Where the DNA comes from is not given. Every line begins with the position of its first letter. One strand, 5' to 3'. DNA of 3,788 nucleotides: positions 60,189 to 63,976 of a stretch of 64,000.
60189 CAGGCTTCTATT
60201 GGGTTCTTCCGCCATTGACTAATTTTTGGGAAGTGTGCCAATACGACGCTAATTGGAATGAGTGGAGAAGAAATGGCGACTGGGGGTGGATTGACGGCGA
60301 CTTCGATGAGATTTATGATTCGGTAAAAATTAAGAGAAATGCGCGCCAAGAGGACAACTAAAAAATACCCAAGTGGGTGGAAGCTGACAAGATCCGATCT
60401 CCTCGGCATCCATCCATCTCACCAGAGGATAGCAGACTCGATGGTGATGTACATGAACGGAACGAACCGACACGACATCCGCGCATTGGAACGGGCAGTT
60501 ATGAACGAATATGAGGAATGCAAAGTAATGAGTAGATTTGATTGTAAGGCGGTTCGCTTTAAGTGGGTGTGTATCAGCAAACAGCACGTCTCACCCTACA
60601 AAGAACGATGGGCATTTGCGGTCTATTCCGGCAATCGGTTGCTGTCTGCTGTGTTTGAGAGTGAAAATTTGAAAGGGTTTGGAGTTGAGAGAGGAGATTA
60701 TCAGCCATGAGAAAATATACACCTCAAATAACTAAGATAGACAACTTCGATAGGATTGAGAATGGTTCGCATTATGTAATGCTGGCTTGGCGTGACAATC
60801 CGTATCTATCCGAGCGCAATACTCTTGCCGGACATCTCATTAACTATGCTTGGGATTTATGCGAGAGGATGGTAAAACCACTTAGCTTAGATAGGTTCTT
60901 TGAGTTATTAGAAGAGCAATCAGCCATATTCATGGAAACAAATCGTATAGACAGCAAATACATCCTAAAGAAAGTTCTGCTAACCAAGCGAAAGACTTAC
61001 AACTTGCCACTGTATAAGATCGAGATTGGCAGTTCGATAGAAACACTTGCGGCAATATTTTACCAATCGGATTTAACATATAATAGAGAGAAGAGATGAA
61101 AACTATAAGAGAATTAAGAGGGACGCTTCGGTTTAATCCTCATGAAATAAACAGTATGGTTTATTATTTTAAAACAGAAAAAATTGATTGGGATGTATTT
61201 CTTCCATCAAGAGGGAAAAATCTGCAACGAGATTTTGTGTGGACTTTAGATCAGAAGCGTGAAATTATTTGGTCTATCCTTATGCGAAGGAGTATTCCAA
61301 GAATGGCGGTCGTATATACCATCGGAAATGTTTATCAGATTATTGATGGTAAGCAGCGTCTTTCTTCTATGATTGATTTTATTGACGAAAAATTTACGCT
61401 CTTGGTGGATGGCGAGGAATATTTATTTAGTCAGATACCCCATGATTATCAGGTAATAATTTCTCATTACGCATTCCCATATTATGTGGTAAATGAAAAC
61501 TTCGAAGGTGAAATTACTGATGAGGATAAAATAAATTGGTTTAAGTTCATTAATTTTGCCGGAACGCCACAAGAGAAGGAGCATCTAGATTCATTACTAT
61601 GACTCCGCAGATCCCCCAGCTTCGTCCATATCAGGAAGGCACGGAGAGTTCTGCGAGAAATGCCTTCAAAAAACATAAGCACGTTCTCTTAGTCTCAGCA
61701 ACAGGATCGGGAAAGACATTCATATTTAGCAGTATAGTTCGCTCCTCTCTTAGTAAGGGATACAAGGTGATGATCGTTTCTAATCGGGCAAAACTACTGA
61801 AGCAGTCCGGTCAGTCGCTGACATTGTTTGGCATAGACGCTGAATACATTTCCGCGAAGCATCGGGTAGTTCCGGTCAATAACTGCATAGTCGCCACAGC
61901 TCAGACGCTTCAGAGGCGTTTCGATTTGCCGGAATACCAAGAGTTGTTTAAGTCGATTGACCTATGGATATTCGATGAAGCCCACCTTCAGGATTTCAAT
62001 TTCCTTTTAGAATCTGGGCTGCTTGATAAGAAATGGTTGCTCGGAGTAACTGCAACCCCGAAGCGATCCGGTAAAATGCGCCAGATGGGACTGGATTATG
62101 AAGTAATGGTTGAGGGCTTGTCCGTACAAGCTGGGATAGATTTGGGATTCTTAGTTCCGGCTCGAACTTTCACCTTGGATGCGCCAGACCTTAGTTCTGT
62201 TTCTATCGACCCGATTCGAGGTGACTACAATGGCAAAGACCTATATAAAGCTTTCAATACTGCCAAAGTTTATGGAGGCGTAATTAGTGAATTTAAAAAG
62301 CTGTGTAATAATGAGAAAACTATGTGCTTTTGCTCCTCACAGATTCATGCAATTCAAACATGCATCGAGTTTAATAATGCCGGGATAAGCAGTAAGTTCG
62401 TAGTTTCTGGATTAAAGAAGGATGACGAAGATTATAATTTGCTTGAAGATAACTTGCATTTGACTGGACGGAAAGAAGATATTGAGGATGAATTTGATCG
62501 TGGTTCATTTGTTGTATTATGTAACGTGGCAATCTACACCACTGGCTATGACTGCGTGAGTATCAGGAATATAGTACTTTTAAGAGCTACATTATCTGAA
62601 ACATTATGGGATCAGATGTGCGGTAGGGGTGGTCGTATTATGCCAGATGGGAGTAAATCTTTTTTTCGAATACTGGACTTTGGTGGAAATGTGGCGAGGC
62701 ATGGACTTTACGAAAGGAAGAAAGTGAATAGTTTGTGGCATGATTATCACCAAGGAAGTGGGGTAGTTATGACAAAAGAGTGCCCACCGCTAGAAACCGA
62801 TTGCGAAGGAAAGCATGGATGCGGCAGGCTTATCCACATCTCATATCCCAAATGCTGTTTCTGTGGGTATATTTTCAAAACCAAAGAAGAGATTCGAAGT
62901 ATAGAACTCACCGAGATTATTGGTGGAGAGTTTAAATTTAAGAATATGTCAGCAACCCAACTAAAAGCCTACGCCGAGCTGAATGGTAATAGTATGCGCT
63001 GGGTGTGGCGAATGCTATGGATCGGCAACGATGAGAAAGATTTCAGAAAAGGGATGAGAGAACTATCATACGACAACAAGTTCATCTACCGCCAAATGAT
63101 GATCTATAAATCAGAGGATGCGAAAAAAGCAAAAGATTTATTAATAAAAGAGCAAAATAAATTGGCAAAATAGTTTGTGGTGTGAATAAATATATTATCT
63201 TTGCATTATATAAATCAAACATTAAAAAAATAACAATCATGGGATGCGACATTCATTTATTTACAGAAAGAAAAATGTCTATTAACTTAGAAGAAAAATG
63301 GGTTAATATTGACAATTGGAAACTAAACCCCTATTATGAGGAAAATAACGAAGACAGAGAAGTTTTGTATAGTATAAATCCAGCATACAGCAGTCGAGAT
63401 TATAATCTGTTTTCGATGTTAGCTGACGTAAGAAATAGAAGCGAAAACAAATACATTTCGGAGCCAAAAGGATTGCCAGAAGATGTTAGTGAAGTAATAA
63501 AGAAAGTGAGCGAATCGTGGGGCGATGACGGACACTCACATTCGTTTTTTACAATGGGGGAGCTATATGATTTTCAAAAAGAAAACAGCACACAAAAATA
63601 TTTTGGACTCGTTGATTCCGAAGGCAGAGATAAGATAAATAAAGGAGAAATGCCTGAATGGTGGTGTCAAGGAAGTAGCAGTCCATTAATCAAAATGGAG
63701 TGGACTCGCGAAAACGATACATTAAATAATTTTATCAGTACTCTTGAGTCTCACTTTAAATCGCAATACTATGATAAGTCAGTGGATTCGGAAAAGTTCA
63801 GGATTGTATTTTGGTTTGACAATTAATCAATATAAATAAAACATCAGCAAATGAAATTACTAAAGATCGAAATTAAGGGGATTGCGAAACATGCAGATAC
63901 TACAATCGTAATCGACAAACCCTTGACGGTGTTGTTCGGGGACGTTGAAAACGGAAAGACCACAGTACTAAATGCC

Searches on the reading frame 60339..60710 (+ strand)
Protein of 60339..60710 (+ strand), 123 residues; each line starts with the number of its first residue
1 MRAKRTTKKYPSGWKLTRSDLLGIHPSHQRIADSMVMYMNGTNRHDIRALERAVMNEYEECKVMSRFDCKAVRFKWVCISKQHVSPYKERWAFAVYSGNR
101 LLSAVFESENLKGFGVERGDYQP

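Call 67: search_protein_families(library=pfam, proteins=[window:60339-60710:+], max_evalue=1)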
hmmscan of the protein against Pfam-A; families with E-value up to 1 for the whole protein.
window:60339-60710:+ (123 aa): 0 families

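Call 87: search_protein_families(library=phrogs, proteins=[window:60339-60710:+], max_evalue=0.01)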
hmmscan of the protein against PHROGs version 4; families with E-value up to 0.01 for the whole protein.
window:60339-60710:+ (123 aa): 0 families

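Call 89: search_solved_structures(query=window:60339-60707:+, max_evalue=5)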
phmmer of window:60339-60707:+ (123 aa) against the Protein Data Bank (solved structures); distinct sequences matched with E-value up to 5: 2.
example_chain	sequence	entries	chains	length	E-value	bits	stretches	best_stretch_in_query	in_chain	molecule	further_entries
1nvi_D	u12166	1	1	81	1.1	12.4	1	72-107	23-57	Molybdopterin converting factor subunit 1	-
1fm0_D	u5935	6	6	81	1.1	12.4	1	72-107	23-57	MOLYBDOPTERIN CONVERTING FACTOR, SUBUNIT 1 | MOLYBDOPTERIN [MPT] CONVERTING FACTOR, SUBUNIT 1 | Molybdopterin-converting factor subunit 1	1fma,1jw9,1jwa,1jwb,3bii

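Call 92: find_homologous_proteins(query=window:60339-60707:+, max_evalue=0.001)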
Query window:60339-60707:+ (123 aa): 8 proteins with E <= 0.001 among 14 candidates.
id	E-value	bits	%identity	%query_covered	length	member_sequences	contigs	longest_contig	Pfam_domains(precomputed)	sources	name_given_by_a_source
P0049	1.8e-79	281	100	100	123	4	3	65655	-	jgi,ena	-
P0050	1.7e-61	223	83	99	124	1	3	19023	-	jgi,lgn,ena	-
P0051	4.6e-53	196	72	100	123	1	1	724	-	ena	-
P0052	1.2e-52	195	71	100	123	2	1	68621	-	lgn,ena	-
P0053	3.9e-49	183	70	100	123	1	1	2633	-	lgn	-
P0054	4.5e-49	183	69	99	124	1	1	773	-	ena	-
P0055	1.6e-48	181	93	72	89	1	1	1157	-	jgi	-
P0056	1.7e-44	168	63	99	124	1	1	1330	-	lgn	-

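Call 94: find_encoding_contigs(protein=P0052, flank=10000, max_places=1)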
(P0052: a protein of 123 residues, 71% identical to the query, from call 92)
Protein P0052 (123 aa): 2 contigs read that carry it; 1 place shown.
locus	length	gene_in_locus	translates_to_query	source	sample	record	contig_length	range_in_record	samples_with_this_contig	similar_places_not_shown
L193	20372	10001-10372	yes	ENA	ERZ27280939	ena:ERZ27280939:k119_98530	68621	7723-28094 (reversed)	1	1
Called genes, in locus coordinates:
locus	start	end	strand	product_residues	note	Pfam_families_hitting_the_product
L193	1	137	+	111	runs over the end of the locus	-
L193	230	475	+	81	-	-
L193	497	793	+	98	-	-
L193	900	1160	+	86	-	-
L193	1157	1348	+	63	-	-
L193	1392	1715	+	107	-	-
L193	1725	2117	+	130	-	-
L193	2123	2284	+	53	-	-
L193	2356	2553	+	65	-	-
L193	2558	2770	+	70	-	-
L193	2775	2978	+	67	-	-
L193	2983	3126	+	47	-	-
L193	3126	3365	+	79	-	-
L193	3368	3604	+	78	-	-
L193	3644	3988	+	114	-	-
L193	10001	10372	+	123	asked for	-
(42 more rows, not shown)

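Call 103: predict_structure(alignment_id=A5)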
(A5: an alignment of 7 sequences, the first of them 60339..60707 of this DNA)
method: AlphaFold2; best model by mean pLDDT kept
length: 123 residues; sequences in the alignment: 7
mean_pLDDT: 74.3   pTM: 0.69
mean pLDDT of the five models: 74.3, 73.7, 71.0, 68.4, 68.0
residues with pLDDT >= 90: 17; 70-90: 70; 50-70: 12; < 50: 24
segments of 3 or more residues with pLDDT < 50: 80-88, 110-123
pLDDT, mean of each block of 10 residues (from residue 1): 76 84 84 91 84 91 76 71 45 84 76 42 34
secondary structure, 60 per line:
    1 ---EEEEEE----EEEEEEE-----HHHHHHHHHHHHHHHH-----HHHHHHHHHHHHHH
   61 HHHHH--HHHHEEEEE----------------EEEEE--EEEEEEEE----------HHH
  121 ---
elements in order: E4-9 E14-20 H26-41 H47-65 H68-71 E72-76 E93-97 E100-107

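Call 106: fold_search(model_id=the predicted structure, library=pdb)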
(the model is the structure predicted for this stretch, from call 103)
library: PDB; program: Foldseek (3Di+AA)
matches with E <= 10: 176; with E <= 0.001: 0
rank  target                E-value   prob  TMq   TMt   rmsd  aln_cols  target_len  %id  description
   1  6pxv_A                4.6e-01  0.06  0.20  0.04  36.5       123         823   10  Cryo-EM structure of full-length insulin receptor bound to 4 insulin. 3D refinement was focused on the extracellular r (released 2019-09-04)
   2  1t11_B                9.3e-01  0.07  0.24  0.10  17.8       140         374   14  Trigger Factor (released 2004-09-21)
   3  1oms_C                9.9e-01  0.06  0.21  0.22  17.1       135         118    7  Structure determination by MAD: E.coli Trigger Factor binding at the ribosomal exit tunnel. (released 2003-12-16)
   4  8tan_B                1.1e+00  0.04  0.22  0.04  18.6       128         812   11  CryoEM structure of MFRV-VILP bound to IGF1Rzip (released 2024-01-17)
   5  7ck4_C                1.5e+00  0.06  0.22  0.26  14.6       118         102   10  Structural and functional analysis of small heat shock protein from Synechococcus phage S-ShM2 (released 2021-07-21)
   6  6sga_FT               1.5e+00  0.04  0.24  0.14  12.6       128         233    7  Body domain of the mt-SSU assemblosome from Trypanosoma brucei (released 2019-09-18)
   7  3pu9_A                1.7e+00  0.06  0.32  0.19  12.2       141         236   15  Crystal structure of serine/threonine phosphatase Sphaerobacter thermophilus DSM 20745 (released 2010-12-22)
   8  4zj8                  1.8e+00  0.05  0.21  0.07  19.1        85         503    9  Structures of the human OX1 orexin receptor bound to selective and dual antagonists (released 2016-03-09)
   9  5mmi_T                1.8e+00  0.03  0.21  0.15  16.3       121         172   11  Structure of the large subunit of the chloroplast ribosome (released 2017-01-11)
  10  8vjc_A                1.8e+00  0.03  0.21  0.04  36.0       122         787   10  Cryo-EM structure of short form insulin receptor (IR-A) with three IGF2 bound, asymmetric conformation. (released 2024-03-27)
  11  4xei_B                1.9e+00  0.02  0.15  0.10  13.4        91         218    9  Orthorhombic isomorph of bovine Arp2/3 complex (released 2015-09-02)
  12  9fny_AD               2.0e+00  0.04  0.24  0.19   9.6       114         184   12  PF30S-PF30S dimer mediated by aRDF from P. furiosus (Structure I) (released 2025-01-15)
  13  4w4j_B                2.0e+00  0.03  0.20  0.10  15.1       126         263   10  Crystal structure of EspG3 from the ESX-3 type VII secretion system of M. smegmatis (released 2014-10-01)
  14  7zhg_A                2.2e+00  0.06  0.24  0.18   6.6        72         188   14  High-resolution cryo-EM structure of Pyrococcus abyssi 30S ribosomal subunit bound to mRNA and initiator tRNA anticodo (released 2022-06-29)
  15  6v9s                  2.3e+00  0.04  0.21  0.06  18.6        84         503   10  Structure-based development of subtype-selective orexin 1 receptor antagonists (released 2020-07-15)
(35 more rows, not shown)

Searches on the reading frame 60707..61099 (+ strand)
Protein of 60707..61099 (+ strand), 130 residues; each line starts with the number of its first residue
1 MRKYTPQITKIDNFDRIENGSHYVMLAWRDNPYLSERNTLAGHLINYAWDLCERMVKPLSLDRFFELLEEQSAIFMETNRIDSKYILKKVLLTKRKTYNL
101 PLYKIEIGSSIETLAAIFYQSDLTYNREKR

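Call 67: search_protein_families(library=pfam, proteins=[window:60707-61099:+], max_evalue=1)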
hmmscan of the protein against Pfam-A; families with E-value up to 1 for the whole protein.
window:60707-61099:+ (130 aa): 0 families

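Call 87: search_protein_families(library=phrogs, proteins=[window:60707-61099:+], max_evalue=0.01)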
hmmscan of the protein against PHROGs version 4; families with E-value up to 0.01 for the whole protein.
window:60707-61099:+ (130 aa): 0 families

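Call 90: search_solved_structures(query=window:60707-61096:+, max_evalue=5)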
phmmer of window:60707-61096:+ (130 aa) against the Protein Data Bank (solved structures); distinct sequences matched with E-value up to 5: 0.

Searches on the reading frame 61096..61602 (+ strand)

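Call 24: search_protein_families(library=pfam, proteins=[window:61096-61602:+], max_evalue=0.01)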
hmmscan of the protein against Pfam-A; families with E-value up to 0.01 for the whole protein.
window:61096-61602:+ (168 aa): 1 family
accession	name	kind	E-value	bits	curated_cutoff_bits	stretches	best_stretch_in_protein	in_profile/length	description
PF03235.19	GmrSD_N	-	1.7e-11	45.1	33.2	1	43-145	17-122/199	GmrSD restriction endonuclease, N-terminal domain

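Call 87: search_protein_families(library=phrogs, proteins=[window:61096-61602:+], max_evalue=0.01)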
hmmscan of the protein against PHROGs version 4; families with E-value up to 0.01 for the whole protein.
window:61096-61602:+ (168 aa): 3 families
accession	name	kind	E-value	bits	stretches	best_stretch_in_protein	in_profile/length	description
phrog_1583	-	unknown function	2.3e-22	80.3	1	40-165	38-169/417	-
phrog_2598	-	unknown function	3e-13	50.6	1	42-156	51-166/352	-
phrog_26759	-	unknown function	1.6e-05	24.3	1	41-111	27-98/593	-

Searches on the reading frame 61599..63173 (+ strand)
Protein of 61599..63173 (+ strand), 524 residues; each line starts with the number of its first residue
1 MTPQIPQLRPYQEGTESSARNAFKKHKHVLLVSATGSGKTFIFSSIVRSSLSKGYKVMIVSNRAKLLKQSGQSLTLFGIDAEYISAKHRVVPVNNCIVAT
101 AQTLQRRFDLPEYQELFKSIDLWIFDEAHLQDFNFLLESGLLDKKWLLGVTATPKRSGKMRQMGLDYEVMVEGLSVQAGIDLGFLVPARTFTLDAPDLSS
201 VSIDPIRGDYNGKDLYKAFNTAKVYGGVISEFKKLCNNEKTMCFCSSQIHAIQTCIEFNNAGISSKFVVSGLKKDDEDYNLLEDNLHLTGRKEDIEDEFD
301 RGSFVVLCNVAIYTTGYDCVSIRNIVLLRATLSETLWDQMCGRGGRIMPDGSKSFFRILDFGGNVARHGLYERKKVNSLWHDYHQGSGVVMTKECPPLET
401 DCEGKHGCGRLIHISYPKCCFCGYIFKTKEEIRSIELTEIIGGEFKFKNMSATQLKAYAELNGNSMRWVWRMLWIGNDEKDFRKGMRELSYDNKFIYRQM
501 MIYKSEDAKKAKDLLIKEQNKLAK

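Call 9: search_protein_families(library=phrogs, proteins=[window:61599-63173:+], max_evalue=0.00001)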
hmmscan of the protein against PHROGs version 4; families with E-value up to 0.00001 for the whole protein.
window:61599-63173:+ (524 aa): 4 families
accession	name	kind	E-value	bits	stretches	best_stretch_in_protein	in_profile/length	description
phrog_16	-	DNA, RNA and nucleotide metabolism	1.2e-66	226.6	1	3-475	268-674/986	DNA helicase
phrog_16694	-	unknown function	1.2e-15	57.6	1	228-362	548-675/1010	-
phrog_16259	-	DNA, RNA and nucleotide metabolism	3.3e-09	37.4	1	9-134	119-239/330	DNA helicase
phrog_2488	-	DNA, RNA and nucleotide metabolism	3e-06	27.3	0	5-53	16-65/579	DNA helicase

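Call 25: find_related_loci(query=window:61599-63173:+, collection=viral_contigs, flank=10000)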
Query window:61599-63173:+ (524 aa) in viral_contigs; peptide patterns used: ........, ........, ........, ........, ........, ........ (x = any residue, [..] = any of these).
9 stretches matched a pattern; 1 encode a relative of the query (tblastn E <= 1e-3); 1 distinct loci.
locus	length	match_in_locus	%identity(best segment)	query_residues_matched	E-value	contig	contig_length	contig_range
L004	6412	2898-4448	81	6-524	0e+0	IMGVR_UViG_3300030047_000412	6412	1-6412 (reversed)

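Call 111: search_dna_similar(query=window:61599-63173:+, collection=phages, mode=protein, max_rows=15)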
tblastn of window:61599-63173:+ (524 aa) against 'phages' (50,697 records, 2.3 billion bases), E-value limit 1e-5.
Records with a match: 1207; places in all: 1211; records where one place covers at least 80% of the query: 356.
Best place of each record, by identity: <60% 1207.
By first word of the organism name: Streptococcus 230; Vibrio 155; Escherichia 108; Klebsiella 86; Stx2a-converting 62; Salmonella 59; Pseudomonas 46; Lactobacillus 32; Xanthomonas 29; Flavobacterium 28; and 82 more.
By host as written in the record: - 198; Streptococcus thermophilus 100; Vibrio lentus 50; Klebsiella pneumoniae 49; Escherichia coli 35; Salmonella enterica subsp. enterica serovar Enteritidis PT1 14; Pseudomonas aeruginosa 13; Stenotrophomonas maltophilia 13; and 398 more.
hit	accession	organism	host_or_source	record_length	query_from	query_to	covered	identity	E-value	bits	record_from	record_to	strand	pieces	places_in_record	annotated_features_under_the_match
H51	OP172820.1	Parabacteroides phage PF672P2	Parabacteroides faecis DA672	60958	8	481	90%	38.5%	6e-99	333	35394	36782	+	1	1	hypothetical protein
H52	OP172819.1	Parabacteroides phage PF672P1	Parabacteroides faecis DA672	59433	8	477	90%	38.2%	4e-98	331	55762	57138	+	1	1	hypothetical protein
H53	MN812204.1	Flavobacterium phage vB_FspM_lotta8-2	Flavobacterium sp. LMO8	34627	7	503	95%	33.5%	8e-73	257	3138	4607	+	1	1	helicase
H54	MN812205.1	Flavobacterium phage vB_FspM_pippi8-1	Flavobacterium sp. LMO8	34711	7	503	95%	33.5%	8e-73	257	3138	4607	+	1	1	helicase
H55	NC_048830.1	Flavobacterium phage vB_FspM_pippi8-1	Flavobacterium sp. LMO8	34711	7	503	95%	33.5%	8e-73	257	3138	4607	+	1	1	helicase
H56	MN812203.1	Flavobacterium phage vB_FspM_lotta8-1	Flavobacterium sp. LMO8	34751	7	503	95%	33.5%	8e-73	257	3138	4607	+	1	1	helicase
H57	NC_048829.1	Flavobacterium phage vB_FspM_lotta8-1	Flavobacterium sp. LMO8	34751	7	503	95%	33.5%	8e-73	257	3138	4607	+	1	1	helicase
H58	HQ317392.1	Cellulophaga phage phiSM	Cellulophaga sp. MM#3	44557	8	501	94%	33.1%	6e-79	275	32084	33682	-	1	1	helicase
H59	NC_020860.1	Cellulophaga phage phiSM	Cellulophaga sp. MM#3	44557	8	501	94%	33.1%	6e-79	275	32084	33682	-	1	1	helicase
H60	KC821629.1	Cellulophaga phage phi38:2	Cellulophaga baltica NN016038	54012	8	501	94%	33.1%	6e-79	275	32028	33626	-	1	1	helicase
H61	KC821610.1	Cellulophaga phage phi3ST:2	Cellulophaga baltica '#3 r phiST'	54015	8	501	94%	33.1%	6e-79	275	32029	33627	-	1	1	helicase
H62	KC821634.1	Cellulophaga phage phi47:1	Cellulophaga baltica NN014847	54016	8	501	94%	33.1%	6e-79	275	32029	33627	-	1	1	helicase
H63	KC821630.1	Cellulophaga phage phi3:1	Cellulophaga baltica MM#3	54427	8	501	94%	33.1%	6e-79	275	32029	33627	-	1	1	helicase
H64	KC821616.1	Cellulophaga phage phiSM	Cellulophaga baltica MM#3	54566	8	501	94%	33.1%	6e-79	275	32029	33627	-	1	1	helicase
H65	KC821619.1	Cellulophaga phage phi18:1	Cellulophaga baltica #18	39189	8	503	95%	32.7%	2e-71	253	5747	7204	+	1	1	helicase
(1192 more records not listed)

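Call 113: get_annotated_region(hit=H51, flank=14000)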
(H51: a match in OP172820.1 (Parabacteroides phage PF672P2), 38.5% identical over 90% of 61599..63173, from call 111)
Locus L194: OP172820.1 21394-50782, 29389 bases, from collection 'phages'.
description: Parabacteroides phage PF672P2, complete genome.
organism: Parabacteroides phage PF672P2 (NCBI taxid 2968685)
taxonomy: Viruses; Duplodnaviria; Heunggongvirae; Uroviricota; Caudoviricetes
host: Parabacteroides faecis DA672; source: municipal sewage; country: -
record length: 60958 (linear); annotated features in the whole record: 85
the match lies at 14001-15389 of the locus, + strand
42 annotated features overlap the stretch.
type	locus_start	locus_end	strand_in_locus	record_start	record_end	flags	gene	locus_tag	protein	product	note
CDS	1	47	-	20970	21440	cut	-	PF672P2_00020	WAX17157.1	hypothetical protein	-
CDS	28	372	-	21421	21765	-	-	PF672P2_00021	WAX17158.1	hypothetical protein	-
CDS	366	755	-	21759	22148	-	-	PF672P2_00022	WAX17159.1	hypothetical protein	-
CDS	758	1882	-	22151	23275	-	-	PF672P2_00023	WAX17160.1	hypothetical protein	-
CDS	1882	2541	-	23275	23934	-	-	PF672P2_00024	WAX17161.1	hypothetical protein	-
CDS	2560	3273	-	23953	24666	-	-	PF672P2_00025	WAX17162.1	hypothetical protein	-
CDS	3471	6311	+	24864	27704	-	-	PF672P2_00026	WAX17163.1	hypothetical protein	-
CDS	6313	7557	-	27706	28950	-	-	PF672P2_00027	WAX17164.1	hypothetical protein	-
CDS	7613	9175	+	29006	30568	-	-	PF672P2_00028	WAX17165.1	hypothetical protein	-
CDS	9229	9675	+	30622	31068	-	-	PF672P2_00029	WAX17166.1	hypothetical protein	-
CDS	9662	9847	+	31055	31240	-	-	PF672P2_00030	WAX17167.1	hypothetical protein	-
CDS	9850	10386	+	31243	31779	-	-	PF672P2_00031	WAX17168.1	hypothetical protein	-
CDS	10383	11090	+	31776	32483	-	-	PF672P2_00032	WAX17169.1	hypothetical protein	-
CDS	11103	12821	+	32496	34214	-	-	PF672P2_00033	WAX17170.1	hypothetical protein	-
CDS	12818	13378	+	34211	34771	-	-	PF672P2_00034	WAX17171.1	hypothetical protein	-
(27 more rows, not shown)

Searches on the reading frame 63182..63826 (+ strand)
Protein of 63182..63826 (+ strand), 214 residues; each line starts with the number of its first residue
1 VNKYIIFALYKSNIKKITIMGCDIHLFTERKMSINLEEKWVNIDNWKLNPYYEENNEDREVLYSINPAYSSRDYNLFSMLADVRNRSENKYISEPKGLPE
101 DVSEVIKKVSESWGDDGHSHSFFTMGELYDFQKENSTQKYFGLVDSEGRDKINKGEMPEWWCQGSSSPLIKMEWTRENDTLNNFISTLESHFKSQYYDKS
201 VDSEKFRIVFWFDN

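Call 24: search_protein_families(library=pfam, proteins=[window:63182-63826:+], max_evalue=0.01)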
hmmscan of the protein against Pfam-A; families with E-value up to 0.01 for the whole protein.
window:63182-63826:+ (214 aa): 0 families

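Call 87: search_protein_families(library=phrogs, proteins=[window:63182-63826:+], max_evalue=0.01)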
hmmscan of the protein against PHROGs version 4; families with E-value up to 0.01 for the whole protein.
window:63182-63826:+ (214 aa): 2 families
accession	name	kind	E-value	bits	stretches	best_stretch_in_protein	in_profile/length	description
phrog_10141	-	unknown function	3e-44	152.7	1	20-214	1-212/212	-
phrog_17909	-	unknown function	0.00025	21.9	1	20-104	1-61/252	-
